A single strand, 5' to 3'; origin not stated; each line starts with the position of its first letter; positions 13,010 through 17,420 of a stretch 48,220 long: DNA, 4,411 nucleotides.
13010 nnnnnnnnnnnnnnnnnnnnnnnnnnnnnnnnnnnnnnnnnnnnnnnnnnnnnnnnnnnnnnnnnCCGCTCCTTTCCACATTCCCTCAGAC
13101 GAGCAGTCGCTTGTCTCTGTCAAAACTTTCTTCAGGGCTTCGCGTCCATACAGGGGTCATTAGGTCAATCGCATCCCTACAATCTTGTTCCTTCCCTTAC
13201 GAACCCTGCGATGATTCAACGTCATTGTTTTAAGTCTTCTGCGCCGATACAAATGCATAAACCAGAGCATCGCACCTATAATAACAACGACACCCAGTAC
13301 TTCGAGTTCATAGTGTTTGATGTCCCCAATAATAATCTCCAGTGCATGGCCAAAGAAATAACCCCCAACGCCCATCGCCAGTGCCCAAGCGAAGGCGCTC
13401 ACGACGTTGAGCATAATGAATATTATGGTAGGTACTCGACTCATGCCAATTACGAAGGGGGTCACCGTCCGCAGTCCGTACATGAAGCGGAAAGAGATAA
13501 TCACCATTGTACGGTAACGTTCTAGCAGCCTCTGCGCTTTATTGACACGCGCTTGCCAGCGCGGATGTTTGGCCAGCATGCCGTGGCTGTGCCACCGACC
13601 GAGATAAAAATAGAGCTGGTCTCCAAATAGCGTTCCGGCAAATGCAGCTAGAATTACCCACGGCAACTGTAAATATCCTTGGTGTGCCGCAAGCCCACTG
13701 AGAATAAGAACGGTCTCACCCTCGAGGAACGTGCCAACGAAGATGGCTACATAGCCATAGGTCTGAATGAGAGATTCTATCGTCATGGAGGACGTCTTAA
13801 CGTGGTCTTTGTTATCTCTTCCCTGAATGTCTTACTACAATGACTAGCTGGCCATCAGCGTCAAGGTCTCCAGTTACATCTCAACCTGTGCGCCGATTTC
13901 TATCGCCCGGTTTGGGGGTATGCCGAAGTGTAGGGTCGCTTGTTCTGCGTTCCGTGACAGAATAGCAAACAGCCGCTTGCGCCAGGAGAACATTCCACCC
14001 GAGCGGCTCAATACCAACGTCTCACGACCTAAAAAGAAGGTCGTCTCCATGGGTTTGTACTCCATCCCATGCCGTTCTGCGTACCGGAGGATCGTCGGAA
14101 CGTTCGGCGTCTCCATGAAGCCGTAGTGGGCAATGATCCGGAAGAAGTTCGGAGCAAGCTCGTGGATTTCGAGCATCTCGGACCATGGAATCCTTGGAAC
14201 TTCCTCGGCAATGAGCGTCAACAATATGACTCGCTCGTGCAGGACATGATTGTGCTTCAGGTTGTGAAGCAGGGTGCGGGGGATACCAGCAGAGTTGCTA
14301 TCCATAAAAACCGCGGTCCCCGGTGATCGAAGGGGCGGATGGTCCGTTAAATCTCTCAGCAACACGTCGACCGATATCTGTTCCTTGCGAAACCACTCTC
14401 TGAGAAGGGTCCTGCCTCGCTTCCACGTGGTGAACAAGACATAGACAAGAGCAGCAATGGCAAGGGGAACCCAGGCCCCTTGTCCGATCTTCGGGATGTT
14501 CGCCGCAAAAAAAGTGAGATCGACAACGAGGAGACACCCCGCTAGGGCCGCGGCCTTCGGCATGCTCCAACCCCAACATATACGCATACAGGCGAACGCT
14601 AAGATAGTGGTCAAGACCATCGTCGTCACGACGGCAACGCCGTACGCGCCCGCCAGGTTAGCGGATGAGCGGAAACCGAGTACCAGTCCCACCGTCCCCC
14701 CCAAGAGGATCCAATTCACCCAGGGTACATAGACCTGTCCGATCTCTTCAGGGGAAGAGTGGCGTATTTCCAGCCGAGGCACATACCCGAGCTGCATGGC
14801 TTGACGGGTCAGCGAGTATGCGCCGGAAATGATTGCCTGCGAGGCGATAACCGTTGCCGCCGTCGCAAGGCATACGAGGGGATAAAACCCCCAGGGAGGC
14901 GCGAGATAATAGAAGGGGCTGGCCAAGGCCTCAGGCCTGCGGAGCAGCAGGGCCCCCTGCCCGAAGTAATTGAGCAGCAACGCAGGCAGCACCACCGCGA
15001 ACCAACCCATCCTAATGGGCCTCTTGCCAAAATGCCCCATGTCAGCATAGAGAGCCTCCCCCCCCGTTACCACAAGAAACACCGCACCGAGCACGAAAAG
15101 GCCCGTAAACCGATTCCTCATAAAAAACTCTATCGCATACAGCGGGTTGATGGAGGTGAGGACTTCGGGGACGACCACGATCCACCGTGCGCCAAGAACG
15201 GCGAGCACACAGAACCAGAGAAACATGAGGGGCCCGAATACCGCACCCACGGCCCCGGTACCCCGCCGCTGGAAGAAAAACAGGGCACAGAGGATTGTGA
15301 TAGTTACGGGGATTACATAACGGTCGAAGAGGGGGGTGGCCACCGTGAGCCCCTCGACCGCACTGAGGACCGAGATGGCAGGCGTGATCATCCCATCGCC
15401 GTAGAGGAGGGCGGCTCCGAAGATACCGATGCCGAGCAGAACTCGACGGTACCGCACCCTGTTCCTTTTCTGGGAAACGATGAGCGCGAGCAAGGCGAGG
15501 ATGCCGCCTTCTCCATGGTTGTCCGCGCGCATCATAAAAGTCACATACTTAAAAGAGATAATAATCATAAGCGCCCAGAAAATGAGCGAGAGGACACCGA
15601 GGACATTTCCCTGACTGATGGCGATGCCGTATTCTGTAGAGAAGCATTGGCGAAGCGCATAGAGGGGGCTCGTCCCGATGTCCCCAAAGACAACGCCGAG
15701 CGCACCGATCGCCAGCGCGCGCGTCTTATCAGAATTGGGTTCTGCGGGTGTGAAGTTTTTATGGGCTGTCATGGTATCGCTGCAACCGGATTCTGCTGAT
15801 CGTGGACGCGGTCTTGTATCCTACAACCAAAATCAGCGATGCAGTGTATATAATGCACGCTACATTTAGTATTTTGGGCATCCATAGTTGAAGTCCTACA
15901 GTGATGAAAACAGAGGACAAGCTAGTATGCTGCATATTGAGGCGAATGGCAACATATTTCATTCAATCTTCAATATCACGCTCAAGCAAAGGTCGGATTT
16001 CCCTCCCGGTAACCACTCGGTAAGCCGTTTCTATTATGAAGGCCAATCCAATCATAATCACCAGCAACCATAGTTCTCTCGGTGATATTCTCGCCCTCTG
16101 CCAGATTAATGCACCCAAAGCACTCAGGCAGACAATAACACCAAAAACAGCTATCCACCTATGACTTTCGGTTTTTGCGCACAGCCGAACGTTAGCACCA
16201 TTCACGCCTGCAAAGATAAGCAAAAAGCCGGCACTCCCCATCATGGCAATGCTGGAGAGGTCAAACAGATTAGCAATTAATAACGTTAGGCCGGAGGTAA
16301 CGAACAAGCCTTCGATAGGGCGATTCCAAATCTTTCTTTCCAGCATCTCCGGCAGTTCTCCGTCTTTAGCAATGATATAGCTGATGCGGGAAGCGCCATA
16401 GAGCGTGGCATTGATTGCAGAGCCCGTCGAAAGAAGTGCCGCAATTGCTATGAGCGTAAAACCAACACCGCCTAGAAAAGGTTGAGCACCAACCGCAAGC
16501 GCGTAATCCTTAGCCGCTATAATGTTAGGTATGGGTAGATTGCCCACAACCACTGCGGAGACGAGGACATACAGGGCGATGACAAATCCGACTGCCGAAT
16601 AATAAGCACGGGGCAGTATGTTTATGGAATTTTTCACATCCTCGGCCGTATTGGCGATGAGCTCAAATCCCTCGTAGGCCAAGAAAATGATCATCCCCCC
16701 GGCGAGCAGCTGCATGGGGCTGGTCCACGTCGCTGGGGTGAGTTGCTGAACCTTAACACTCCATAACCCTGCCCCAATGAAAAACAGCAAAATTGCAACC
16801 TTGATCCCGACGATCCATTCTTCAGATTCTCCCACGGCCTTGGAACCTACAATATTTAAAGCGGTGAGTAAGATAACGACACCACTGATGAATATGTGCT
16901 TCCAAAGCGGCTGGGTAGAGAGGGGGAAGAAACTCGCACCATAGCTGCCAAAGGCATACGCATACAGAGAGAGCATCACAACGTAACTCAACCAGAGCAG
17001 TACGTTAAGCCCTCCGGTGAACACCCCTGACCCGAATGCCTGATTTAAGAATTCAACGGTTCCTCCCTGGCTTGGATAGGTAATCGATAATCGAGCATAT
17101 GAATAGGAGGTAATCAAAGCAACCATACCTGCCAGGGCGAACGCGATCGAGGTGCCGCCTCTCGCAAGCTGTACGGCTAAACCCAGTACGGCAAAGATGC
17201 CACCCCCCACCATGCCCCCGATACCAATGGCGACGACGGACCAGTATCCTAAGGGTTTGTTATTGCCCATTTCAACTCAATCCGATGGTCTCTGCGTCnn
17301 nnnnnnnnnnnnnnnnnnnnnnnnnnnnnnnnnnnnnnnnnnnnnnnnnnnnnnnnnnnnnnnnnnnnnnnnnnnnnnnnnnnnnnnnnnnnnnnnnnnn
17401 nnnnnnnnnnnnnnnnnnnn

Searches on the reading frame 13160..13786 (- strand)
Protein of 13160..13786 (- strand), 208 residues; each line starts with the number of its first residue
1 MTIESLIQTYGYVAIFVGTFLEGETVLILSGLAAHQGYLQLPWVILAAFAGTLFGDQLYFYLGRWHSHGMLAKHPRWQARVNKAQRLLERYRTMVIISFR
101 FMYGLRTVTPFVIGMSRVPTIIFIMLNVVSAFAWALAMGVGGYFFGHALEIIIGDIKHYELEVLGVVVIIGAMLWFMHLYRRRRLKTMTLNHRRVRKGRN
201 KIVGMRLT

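Call 68: search_protein_families(library=pfam, proteins=[window:13160-13786:-], max_evalue=0.00001)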
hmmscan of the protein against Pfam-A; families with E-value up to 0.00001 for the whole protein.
window:13160-13786:- (208 aa): 1 family
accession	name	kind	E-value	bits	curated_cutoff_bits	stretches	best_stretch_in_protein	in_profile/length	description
PF09335.16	VTT_dom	-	5.5e-14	53.1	33.9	1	23-143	3-122/123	VTT domain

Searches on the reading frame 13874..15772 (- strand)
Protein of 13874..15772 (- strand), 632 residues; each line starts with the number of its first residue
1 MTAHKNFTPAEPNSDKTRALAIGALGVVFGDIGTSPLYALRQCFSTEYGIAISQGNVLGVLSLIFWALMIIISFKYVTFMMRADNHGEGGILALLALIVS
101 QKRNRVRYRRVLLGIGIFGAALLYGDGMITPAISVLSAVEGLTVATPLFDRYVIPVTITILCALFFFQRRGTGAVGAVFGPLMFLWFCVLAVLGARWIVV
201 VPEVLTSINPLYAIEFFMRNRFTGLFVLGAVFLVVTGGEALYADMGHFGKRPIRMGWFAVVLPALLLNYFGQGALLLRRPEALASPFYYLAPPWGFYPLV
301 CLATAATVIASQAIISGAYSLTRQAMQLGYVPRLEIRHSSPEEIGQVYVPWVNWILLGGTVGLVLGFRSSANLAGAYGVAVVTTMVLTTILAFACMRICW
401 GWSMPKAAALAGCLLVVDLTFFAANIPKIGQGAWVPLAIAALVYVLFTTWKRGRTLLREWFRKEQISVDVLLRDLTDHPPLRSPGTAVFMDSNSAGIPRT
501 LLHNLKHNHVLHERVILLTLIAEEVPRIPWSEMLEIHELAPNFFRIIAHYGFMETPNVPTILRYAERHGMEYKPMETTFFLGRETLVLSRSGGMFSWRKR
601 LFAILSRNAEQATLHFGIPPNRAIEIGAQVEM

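Call 68: search_protein_families(library=pfam, proteins=[window:13874-15772:-], max_evalue=0.00001)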
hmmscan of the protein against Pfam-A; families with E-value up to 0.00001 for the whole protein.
window:13874-15772:- (632 aa): 2 families
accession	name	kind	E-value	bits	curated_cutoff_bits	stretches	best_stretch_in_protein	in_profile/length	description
PF02705.21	K_trans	-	1e-185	618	24.8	1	20-472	1-452/454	K+ potassium transporter integral membrane domain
PF22776.1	K_trans_C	-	3.6e-50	170.1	24.8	1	484-632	1-151/151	K+ potassium transporter C-terminal domain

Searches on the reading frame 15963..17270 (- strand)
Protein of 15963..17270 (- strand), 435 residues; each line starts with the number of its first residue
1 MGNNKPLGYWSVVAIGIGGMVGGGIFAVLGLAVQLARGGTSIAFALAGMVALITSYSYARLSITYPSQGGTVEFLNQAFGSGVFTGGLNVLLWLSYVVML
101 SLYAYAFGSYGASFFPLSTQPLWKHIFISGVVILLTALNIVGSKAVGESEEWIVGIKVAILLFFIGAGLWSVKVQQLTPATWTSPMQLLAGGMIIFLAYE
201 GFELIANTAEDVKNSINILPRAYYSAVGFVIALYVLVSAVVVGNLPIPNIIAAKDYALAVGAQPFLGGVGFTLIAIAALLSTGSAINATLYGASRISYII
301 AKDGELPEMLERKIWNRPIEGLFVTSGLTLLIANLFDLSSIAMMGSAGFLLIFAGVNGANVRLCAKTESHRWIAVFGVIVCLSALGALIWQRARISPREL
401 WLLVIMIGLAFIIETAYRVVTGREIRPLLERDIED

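Call 68: search_protein_families(library=pfam, proteins=[window:15963-17270:-], max_evalue=0.00001)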
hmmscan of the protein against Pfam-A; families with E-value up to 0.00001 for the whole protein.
window:15963-17270:- (435 aa): 3 families
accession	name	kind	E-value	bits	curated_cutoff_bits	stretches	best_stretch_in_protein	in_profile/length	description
PF13520.12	AA_permease_2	-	2.5e-37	129.2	27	1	7-408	1-425/427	Amino acid permease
PF00324.27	AA_permease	-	3.6e-28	98.9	24.6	1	12-390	2-409/470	Amino acid permease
PF03222.19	Trp_Tyr_perm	-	7.7e-06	25.7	22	1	10-255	6-252/393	Tryptophan/tyrosine permease family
